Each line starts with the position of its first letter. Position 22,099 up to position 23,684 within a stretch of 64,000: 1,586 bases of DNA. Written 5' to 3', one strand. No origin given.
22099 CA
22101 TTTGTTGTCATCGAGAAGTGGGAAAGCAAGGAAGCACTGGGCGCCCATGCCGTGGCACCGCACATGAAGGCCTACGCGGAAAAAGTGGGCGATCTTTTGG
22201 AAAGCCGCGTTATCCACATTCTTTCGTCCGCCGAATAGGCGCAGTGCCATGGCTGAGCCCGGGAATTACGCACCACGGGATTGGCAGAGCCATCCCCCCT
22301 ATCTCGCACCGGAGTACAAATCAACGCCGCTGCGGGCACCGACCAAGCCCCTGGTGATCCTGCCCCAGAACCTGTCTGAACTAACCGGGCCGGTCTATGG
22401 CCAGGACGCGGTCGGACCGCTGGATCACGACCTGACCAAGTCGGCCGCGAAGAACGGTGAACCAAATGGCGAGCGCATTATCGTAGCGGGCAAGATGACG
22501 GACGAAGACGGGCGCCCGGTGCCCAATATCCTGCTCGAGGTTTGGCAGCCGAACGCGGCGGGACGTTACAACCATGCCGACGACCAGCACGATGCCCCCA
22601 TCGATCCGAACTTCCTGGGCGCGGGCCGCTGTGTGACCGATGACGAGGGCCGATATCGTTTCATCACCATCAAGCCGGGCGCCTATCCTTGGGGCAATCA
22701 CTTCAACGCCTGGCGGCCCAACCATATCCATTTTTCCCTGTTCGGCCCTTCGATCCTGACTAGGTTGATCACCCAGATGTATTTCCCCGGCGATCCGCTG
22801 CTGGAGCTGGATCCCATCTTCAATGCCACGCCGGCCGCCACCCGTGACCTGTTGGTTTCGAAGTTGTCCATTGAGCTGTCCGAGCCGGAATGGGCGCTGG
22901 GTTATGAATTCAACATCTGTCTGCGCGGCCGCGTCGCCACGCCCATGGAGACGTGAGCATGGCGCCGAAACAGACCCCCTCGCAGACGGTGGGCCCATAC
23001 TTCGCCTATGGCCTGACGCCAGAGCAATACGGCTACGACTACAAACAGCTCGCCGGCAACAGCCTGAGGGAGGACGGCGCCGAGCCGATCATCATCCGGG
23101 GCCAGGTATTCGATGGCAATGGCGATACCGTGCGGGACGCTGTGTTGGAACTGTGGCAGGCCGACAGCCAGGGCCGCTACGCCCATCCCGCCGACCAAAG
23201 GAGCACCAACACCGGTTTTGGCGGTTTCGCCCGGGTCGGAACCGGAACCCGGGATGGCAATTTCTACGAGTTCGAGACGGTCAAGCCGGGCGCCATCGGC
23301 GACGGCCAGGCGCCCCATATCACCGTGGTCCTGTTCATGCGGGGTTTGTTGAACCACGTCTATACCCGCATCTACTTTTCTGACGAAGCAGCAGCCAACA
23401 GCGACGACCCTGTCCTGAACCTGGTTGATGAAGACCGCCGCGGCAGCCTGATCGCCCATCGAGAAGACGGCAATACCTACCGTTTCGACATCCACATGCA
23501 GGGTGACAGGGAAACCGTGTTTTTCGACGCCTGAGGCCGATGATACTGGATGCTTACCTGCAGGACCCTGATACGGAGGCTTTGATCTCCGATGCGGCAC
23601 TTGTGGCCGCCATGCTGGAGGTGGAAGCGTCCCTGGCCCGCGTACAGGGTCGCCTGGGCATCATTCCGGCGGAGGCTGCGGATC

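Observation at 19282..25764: Non-canonical protocatechuate operon: pcaHGB flanked by an amidohydrolase, two luciferase-like oxidoreductases and an ABM monooxygenase, without pcaC/pcaD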

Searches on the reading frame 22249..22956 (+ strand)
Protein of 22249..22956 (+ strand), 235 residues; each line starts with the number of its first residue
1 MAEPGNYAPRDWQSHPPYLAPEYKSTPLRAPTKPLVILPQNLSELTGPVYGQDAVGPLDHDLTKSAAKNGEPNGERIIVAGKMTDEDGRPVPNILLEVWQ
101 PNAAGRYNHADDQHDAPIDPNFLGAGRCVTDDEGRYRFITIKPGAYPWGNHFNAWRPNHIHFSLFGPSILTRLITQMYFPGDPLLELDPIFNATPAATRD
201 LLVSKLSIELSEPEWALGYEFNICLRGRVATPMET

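Call 3: search_protein_families(library=pfam, proteins=[window:22249-22956:+])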
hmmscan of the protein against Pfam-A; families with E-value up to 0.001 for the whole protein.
window:22249-22956:+ (235 aa): 2 families
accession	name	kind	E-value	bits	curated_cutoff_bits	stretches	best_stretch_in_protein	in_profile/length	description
PF00775.27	Dioxygenase_C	-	1.3e-53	181.6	27.3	1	46-227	2-182/182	Dioxygenase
PF12391.13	PCDO_beta_N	-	7.4e-14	51.6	24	1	9-40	2-33/34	Protocatechuate 3,4-dioxygenase beta subunit N terminal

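Call 4: search_protein_families(library=ncbifam, proteins=[window:22249-22956:+])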
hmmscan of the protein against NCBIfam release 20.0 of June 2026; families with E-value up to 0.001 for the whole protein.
window:22249-22956:+ (235 aa): 5 families
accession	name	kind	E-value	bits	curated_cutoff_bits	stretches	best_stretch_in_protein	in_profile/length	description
TIGR02422.1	protocat_beta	equivalog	6.2e-100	333.4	296.4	1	15-234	1-219/220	protocatechuate 3,4-dioxygenase subunit beta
TIGR02423.1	protocat_alph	equivalog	1.9e-30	106.2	126.25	1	60-229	24-186/193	protocatechuate 3,4-dioxygenase subunit alpha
TIGR02439.1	catechol_proteo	equivalog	2.9e-16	59.3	392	1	47-207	101-259/285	catechol 1,2-dioxygenase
TIGR02465.1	chlorocat_1_2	equivalog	1.7e-15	56.9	359.25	1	43-189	70-216/246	chlorocatechol 1,2-dioxygenase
TIGR02438.1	catachol_actin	equivalog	2.6e-12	46.5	404.4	1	47-188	106-249/281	catechol 1,2-dioxygenase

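Call 5: find_encoding_contigs(protein=window:22249-22956:+, flank=10000, max_places=6)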
Protein window:22249-22956:+ (235 aa): no gene with exactly this product is on record in the collection.

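Call 22: search_solved_structures(query=window:22249-22956:+, show_alignments=2, max_evalue=1e-10)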
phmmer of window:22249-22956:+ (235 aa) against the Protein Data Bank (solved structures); distinct sequences matched with E-value up to 1e-10: 21.
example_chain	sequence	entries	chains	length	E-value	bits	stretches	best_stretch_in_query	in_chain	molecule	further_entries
2pcd_M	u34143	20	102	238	1.3e-72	247.6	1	7-233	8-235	PROTOCATECHUATE 3,4-DIOXYGENASE (BETA CHAIN) | PROTOCATECHUATE 3,4-DIOXYGENASE | Protocatechuate 3,4-dioxygenase beta chain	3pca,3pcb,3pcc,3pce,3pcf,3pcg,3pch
1yko_B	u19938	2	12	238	6.7e-72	245.3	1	7-233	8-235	Protocatechuate 3,4-dioxygenase beta chain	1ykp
3lkt_M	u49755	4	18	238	6.7e-72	245.3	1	7-233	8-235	Protocatechuate 3,4-dioxygenase beta chain | PROTOCATECHUATE 3,4-DIOXYGENASE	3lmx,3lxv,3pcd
3mi1_M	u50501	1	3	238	9.1e-72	244.8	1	7-233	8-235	Protocatechuate 3,4-dioxygenase beta chain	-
1ykk_B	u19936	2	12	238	2.2e-71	243.6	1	7-233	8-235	Protocatechuate 3,4-dioxygenase beta chain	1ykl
1ykm_B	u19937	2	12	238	2.4e-71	243.5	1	7-233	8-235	Protocatechuate 3,4-dioxygenase beta chain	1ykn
3mfl_M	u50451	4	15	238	4.6e-71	242.5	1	7-233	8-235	Protocatechuate 3,4-dioxygenase beta chain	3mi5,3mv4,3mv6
3t63_M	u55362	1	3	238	1.6e-70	240.7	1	7-233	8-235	Protocatechuate 3,4-dioxygenase beta chain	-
1eo2_B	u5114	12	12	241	7e-66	225.5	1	5-234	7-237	PROTOCATECHUATE 3,4-DIOXYGENASE BETA CHAIN | PROTOCATECHUATE 3,4-DIOXYGENASE BETA CHAIN;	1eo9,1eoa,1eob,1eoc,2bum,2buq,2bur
2but_B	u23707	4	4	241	4.9e-65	222.8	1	5-234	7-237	PROTOCATECHUATE 3,4-DIOXYGENASE BETA CHAIN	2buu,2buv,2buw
1eo2_A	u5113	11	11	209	1.2e-18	70.8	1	57-228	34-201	PROTOCATECHUATE 3,4-DIOXYGENASE ALPHA CHAIN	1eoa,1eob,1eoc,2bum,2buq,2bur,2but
2bux_A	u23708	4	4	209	1.2e-18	70.8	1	57-228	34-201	PROTOCATECHUATE 3,4-DIOXYGENASE ALPHA CHAIN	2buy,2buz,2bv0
1eo9_A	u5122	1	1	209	8.2e-18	68.1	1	57-228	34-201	PROTOCATECHUATE 3,4-DIOXYGENASE ALPHA CHAIN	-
8r2x_A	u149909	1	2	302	2.4e-14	56.7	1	73-197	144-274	6-chlorohydroxyquinol-1,2-dioxygenase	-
2boy_A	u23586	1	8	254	5.7e-14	55.4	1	69-222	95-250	3-CHLOROCATECHOL 1,2-DIOXYGENASE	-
1ykk_A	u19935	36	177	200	2.9e-12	49.9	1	34-228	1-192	Protocatechuate 3,4-dioxygenase alpha chain | PROTOCATECHUATE 3,4-DIOXYGENASE (ALPHA CHAIN) | PROTOCATECHUATE 3,4-DIOXYGENASE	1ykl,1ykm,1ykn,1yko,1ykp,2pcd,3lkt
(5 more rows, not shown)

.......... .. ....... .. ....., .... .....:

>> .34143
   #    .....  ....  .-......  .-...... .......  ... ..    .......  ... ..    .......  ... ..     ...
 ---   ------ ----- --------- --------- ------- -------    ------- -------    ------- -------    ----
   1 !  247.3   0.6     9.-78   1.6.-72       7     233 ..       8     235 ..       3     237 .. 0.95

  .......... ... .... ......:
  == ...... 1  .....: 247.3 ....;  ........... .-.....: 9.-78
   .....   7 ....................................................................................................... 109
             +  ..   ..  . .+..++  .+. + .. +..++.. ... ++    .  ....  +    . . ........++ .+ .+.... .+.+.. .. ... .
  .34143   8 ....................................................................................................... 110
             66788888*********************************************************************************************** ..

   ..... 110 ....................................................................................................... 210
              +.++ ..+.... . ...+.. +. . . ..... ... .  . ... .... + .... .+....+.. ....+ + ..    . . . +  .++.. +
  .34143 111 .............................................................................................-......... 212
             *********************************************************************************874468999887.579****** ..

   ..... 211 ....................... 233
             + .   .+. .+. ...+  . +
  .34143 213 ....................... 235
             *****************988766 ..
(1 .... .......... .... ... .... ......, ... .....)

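Call 41: find_related_loci(query=window:22249-22956:+, collection=metagenome_contigs, flank=10000)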
Query window:22249-22956:+ (235 aa) in metagenome_contigs; peptide patterns used: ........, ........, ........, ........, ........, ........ (x = any residue, [..] = any of these).
600 stretches matched a pattern (row limit reached: there are more); 599 encode a relative of the query (tblastn E <= 1e-3); the best 80 are kept; 80 distinct loci.
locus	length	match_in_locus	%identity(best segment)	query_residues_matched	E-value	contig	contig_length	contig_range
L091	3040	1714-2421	70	1-235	8e-117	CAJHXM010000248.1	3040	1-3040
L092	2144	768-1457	70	6-235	1e-118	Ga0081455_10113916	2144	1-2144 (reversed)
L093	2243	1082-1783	68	1-234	1e-117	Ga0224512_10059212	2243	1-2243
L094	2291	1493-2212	68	3-235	6e-115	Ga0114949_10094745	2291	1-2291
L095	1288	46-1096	70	7-235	1e-118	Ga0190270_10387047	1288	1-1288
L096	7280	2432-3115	69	7-234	6e-109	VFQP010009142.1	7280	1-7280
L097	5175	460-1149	69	7-235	8e-106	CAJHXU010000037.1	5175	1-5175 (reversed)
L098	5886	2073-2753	67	8-234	2e-105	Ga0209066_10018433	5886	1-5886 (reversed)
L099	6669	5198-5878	66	8-234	5e-104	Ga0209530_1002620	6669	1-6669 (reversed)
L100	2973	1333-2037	64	1-235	4e-106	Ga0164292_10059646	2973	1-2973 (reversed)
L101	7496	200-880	66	8-234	7e-103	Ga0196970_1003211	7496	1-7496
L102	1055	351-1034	65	8-235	3e-112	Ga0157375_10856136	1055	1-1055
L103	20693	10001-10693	64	6-235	1e-101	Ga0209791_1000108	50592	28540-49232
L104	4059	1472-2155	64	8-235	7e-102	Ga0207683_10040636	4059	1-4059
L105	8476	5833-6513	65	8-234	2e-101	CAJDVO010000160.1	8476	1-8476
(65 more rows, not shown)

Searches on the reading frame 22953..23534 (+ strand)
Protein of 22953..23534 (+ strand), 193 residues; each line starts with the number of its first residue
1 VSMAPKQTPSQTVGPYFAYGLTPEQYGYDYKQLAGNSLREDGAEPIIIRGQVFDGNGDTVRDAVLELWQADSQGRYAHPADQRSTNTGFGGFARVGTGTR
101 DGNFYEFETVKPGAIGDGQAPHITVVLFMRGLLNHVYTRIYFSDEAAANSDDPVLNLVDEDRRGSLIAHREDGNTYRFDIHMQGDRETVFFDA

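Call 3: search_protein_families(library=pfam, proteins=[window:22953-23534:+])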
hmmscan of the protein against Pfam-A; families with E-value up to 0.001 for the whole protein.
window:22953-23534:+ (193 aa): 1 family
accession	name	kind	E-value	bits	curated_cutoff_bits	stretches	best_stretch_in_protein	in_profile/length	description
PF00775.27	Dioxygenase_C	-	9.9e-14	51.6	27.3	1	14-116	3-97/182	Dioxygenase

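Call 4: search_protein_families(library=ncbifam, proteins=[window:22953-23534:+])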
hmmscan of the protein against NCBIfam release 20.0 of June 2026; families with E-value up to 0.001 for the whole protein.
window:22953-23534:+ (193 aa): 5 families
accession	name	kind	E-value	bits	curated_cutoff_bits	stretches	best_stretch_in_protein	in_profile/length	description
TIGR02423.1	protocat_alph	equivalog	7.8e-71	237.9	126.25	1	8-192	1-192/193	protocatechuate 3,4-dioxygenase subunit alpha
TIGR02422.1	protocat_beta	equivalog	1.5e-23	83.7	296.4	1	40-190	55-218/220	protocatechuate 3,4-dioxygenase subunit beta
TIGR02439.1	catechol_proteo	equivalog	1.9e-09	36.9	392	1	8-113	95-191/285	catechol 1,2-dioxygenase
TIGR02465.1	chlorocat_1_2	equivalog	3.1e-06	26.6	359.25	1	38-86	91-139/246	chlorocatechol 1,2-dioxygenase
TIGR02438.1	catachol_actin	equivalog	4e-05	22.9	404.4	1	37-82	123-169/281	catechol 1,2-dioxygenase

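Call 23: search_solved_structures(query=window:22959-23534:+, show_alignments=2, max_evalue=1e-10)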
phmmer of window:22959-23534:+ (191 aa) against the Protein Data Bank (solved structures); distinct sequences matched with E-value up to 1e-10: 14.
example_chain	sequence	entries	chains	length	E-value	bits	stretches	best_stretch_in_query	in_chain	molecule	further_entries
1eo2_A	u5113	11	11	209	1.6e-44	155.3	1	4-190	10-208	PROTOCATECHUATE 3,4-DIOXYGENASE ALPHA CHAIN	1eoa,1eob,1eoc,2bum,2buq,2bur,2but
2bux_A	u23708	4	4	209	8.2e-44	153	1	4-190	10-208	PROTOCATECHUATE 3,4-DIOXYGENASE ALPHA CHAIN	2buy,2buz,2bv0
1eo9_A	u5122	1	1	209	1.1e-43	152.6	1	4-190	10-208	PROTOCATECHUATE 3,4-DIOXYGENASE ALPHA CHAIN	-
1ykk_A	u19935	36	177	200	9.5e-43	149.5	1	5-190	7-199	Protocatechuate 3,4-dioxygenase alpha chain | PROTOCATECHUATE 3,4-DIOXYGENASE (ALPHA CHAIN) | PROTOCATECHUATE 3,4-DIOXYGENASE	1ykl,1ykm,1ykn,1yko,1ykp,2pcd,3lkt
1eo2_B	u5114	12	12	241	4.8e-18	68.9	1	22-188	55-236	PROTOCATECHUATE 3,4-DIOXYGENASE BETA CHAIN | PROTOCATECHUATE 3,4-DIOXYGENASE BETA CHAIN;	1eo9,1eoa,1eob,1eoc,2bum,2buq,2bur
2but_B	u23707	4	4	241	6.3e-18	68.5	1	22-188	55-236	PROTOCATECHUATE 3,4-DIOXYGENASE BETA CHAIN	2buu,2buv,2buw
3t63_M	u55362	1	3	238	3.5e-13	53.1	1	5-188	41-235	Protocatechuate 3,4-dioxygenase beta chain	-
3mi1_M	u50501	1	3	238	3.7e-13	53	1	5-188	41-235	Protocatechuate 3,4-dioxygenase beta chain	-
2pcd_M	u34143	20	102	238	3.9e-13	52.9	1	5-188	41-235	PROTOCATECHUATE 3,4-DIOXYGENASE (BETA CHAIN) | PROTOCATECHUATE 3,4-DIOXYGENASE | Protocatechuate 3,4-dioxygenase beta chain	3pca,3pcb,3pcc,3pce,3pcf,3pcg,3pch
3mfl_M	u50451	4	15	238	5.1e-13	52.5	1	5-188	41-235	Protocatechuate 3,4-dioxygenase beta chain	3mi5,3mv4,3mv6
3lkt_M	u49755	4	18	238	5.3e-13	52.5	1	5-188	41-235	Protocatechuate 3,4-dioxygenase beta chain | PROTOCATECHUATE 3,4-DIOXYGENASE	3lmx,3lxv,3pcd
1yko_B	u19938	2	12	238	2e-12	50.6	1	5-188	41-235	Protocatechuate 3,4-dioxygenase beta chain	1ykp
1ykk_B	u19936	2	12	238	7.1e-12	48.8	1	5-188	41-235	Protocatechuate 3,4-dioxygenase beta chain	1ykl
1ykm_B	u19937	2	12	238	7.1e-12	48.8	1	5-188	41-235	Protocatechuate 3,4-dioxygenase beta chain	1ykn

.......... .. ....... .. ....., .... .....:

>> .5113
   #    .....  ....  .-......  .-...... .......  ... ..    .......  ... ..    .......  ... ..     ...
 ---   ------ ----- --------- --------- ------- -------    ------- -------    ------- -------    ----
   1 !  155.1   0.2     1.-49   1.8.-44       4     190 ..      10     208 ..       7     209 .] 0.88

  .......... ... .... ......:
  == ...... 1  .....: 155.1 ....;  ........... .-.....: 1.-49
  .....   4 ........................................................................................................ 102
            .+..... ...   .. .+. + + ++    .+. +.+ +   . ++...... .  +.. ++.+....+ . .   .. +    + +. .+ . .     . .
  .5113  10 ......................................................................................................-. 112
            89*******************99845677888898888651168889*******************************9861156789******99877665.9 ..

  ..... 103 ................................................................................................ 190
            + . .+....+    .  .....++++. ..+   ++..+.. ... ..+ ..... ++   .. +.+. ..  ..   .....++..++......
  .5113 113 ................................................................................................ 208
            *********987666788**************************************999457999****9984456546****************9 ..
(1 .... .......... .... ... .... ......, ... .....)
